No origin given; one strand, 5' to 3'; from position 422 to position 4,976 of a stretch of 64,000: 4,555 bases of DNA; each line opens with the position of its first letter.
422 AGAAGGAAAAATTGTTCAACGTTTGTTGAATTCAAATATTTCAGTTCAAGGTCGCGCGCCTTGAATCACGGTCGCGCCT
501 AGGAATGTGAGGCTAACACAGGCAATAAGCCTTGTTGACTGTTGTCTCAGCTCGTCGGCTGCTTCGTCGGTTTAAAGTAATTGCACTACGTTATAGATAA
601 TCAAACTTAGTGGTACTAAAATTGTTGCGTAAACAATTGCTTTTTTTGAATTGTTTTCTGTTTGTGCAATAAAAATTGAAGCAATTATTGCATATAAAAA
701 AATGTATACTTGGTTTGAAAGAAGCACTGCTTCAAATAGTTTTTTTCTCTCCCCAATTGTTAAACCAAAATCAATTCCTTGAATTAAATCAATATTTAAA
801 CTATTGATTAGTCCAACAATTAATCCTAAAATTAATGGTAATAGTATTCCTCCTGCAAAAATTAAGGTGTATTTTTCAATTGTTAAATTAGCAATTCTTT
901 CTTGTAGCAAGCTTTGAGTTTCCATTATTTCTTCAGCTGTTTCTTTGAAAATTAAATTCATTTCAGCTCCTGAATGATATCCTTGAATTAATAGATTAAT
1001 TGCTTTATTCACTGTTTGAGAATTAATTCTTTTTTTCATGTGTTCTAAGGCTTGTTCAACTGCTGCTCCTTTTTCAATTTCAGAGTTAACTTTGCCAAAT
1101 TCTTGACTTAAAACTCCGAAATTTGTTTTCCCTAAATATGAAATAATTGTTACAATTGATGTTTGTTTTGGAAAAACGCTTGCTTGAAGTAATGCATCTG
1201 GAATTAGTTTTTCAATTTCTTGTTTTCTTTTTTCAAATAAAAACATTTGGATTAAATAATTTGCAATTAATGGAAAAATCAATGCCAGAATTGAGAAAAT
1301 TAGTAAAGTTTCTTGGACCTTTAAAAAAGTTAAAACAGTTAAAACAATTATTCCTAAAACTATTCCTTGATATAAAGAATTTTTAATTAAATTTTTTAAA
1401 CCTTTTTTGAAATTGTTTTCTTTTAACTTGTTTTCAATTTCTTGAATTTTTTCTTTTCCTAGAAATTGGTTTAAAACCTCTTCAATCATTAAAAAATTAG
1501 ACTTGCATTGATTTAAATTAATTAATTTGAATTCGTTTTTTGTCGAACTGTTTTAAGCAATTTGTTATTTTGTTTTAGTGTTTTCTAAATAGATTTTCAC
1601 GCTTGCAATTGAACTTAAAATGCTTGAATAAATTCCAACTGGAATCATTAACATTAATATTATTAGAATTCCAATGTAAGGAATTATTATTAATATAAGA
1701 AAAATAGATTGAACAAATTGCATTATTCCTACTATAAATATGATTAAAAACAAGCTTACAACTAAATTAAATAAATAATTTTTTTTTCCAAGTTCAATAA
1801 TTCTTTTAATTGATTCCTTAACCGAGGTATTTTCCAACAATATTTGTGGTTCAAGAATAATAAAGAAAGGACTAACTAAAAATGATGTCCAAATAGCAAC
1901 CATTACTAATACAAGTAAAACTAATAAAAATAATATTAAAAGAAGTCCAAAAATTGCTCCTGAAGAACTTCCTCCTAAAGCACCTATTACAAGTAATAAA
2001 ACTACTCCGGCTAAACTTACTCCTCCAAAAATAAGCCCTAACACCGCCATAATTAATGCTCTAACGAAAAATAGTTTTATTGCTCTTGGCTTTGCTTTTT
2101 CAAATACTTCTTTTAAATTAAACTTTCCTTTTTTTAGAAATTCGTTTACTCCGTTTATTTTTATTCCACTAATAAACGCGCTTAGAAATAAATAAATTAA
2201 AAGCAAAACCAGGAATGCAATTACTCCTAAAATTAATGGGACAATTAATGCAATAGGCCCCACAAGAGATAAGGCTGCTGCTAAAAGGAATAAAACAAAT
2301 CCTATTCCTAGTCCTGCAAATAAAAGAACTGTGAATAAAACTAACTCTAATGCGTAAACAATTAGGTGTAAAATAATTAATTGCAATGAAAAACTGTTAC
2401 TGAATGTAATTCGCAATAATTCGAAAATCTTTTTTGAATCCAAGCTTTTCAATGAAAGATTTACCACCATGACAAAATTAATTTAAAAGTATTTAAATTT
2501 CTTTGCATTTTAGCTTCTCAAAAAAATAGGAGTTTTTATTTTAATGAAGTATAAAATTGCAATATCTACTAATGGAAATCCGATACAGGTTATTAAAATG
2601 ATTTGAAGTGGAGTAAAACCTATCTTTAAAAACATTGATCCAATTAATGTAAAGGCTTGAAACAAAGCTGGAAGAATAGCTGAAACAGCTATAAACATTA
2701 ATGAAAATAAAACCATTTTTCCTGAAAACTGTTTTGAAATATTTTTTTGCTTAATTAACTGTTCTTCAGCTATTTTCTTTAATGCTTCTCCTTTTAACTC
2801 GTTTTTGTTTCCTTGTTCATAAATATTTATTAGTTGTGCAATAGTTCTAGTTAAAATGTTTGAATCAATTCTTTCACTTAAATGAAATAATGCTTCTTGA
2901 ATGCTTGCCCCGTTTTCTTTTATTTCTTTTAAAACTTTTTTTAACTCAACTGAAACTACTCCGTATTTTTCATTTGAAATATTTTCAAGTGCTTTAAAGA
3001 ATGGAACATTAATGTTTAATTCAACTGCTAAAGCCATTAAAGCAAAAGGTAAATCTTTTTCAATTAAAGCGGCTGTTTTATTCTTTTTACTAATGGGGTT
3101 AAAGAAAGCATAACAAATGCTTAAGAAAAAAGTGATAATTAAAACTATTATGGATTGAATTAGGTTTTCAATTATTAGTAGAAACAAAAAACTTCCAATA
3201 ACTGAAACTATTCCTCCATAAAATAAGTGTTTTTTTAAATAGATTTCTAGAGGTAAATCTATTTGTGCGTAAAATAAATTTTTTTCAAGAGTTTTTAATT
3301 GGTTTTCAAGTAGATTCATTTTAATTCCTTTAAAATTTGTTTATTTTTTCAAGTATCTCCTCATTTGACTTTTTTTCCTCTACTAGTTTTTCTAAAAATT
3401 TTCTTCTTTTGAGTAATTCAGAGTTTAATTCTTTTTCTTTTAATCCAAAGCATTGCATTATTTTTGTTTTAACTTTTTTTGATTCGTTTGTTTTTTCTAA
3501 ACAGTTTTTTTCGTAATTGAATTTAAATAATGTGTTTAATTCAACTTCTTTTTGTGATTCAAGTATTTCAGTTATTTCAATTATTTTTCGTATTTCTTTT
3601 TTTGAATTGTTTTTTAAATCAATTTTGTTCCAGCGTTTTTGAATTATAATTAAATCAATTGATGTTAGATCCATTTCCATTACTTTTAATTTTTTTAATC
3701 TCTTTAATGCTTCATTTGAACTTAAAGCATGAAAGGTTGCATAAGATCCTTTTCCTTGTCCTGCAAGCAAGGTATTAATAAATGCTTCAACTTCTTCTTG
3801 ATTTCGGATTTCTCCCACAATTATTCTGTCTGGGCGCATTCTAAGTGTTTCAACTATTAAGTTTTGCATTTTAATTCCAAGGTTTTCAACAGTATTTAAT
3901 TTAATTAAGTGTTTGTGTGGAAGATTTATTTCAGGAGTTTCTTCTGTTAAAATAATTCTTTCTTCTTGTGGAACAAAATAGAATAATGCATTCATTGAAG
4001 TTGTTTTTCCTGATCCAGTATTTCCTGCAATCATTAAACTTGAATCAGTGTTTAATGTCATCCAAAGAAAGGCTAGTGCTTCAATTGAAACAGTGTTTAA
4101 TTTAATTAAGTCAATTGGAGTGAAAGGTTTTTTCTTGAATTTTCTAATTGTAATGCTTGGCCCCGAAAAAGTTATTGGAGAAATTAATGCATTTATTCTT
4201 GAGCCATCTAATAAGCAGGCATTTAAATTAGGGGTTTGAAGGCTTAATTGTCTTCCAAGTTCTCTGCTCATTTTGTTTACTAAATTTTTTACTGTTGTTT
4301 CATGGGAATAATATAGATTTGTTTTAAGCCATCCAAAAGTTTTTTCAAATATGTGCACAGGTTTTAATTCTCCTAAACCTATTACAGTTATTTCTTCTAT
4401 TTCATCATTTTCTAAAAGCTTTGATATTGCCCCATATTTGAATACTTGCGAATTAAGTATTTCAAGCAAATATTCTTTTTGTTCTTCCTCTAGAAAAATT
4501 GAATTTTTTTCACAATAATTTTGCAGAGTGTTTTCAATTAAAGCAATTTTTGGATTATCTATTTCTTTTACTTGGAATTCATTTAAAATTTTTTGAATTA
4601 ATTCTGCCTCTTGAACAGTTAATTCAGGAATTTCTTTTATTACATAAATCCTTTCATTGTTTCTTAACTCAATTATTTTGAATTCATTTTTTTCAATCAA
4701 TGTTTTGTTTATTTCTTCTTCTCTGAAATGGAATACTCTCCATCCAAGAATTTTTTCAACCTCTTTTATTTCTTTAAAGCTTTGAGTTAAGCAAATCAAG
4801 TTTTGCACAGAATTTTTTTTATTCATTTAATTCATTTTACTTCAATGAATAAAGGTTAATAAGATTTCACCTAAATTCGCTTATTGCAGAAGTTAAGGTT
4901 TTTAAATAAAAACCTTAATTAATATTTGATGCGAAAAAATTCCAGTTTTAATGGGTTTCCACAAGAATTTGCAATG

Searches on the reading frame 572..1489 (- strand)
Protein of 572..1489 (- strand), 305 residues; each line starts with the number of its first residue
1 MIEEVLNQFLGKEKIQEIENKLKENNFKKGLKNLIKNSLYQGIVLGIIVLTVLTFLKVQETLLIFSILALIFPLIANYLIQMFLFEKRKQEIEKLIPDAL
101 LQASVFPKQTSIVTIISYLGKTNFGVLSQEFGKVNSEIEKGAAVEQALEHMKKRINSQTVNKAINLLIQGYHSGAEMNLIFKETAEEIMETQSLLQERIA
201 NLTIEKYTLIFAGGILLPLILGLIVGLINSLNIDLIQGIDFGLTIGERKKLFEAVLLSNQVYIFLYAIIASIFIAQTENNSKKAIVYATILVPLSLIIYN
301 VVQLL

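Call 62: search_protein_families(library=pfam, proteins=[window:572-1489:-], max_evalue=0.0001)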
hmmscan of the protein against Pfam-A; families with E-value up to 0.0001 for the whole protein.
window:572-1489:- (305 aa): 1 family
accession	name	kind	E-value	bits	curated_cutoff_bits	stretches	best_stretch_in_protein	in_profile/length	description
PF00482.28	T2SSF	-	1.3e-09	38.5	25.2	1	111-223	14-123/125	Type II secretion system (T2SS), protein F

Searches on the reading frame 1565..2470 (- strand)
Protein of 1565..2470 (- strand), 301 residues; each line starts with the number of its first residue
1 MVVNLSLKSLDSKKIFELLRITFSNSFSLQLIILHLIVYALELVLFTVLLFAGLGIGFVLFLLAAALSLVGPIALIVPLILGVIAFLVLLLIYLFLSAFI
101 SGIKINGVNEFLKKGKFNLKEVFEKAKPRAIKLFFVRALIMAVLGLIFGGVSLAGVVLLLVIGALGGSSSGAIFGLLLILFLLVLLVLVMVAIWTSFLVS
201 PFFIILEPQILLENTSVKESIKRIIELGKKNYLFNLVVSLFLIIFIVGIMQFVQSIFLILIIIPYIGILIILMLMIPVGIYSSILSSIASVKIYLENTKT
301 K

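Call 62: search_protein_families(library=pfam, proteins=[window:1565-2470:-], max_evalue=0.0001)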
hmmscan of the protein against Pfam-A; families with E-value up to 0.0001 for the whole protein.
window:1565-2470:- (301 aa): 1 family
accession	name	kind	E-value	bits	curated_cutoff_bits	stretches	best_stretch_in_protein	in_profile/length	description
PF24400.1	DUF7544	-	2.8e-06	27.2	27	1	110-282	95-257/302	Family of unknown function (DUF7544)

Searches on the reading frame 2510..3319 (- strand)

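Call 62: search_protein_families(library=pfam, proteins=[window:2510-3319:-], max_evalue=0.0001)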
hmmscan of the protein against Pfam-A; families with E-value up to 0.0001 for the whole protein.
window:2510-3319:- (269 aa): 1 family
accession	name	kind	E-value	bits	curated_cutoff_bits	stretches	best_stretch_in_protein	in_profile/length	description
PF00482.28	T2SSF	-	5.6e-08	33.2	25.2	1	94-216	2-117/125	Type II secretion system (T2SS), protein F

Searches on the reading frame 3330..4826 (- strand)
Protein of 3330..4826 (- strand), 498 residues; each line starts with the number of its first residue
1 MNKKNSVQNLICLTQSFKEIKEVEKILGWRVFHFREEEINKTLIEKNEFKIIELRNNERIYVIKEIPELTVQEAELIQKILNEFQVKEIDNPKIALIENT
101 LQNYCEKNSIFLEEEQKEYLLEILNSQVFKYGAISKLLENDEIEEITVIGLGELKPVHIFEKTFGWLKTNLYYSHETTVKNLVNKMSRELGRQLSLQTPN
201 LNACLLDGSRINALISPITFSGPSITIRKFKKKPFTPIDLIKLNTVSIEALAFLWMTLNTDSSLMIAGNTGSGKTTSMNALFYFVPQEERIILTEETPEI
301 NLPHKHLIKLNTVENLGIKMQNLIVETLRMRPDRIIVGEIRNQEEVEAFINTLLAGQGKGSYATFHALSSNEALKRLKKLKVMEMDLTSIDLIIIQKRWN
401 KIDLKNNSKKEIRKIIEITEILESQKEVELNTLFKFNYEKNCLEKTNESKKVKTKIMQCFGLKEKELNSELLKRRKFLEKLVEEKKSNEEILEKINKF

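Call 27: search_protein_families(library=pfam, proteins=[window:3330-4826:-], max_evalue=0.0001)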
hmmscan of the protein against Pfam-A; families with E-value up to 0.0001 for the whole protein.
window:3330-4826:- (498 aa): 2 families
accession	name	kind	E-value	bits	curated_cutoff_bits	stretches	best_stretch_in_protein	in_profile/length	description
PF00437.27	T2SSE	-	2e-35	122.6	24.9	1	217-465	100-325/370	Type II/IV secretion system protein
PF13401.12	AAA_22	-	1.2e-05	26.1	27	0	260-358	4-59/130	AAA domain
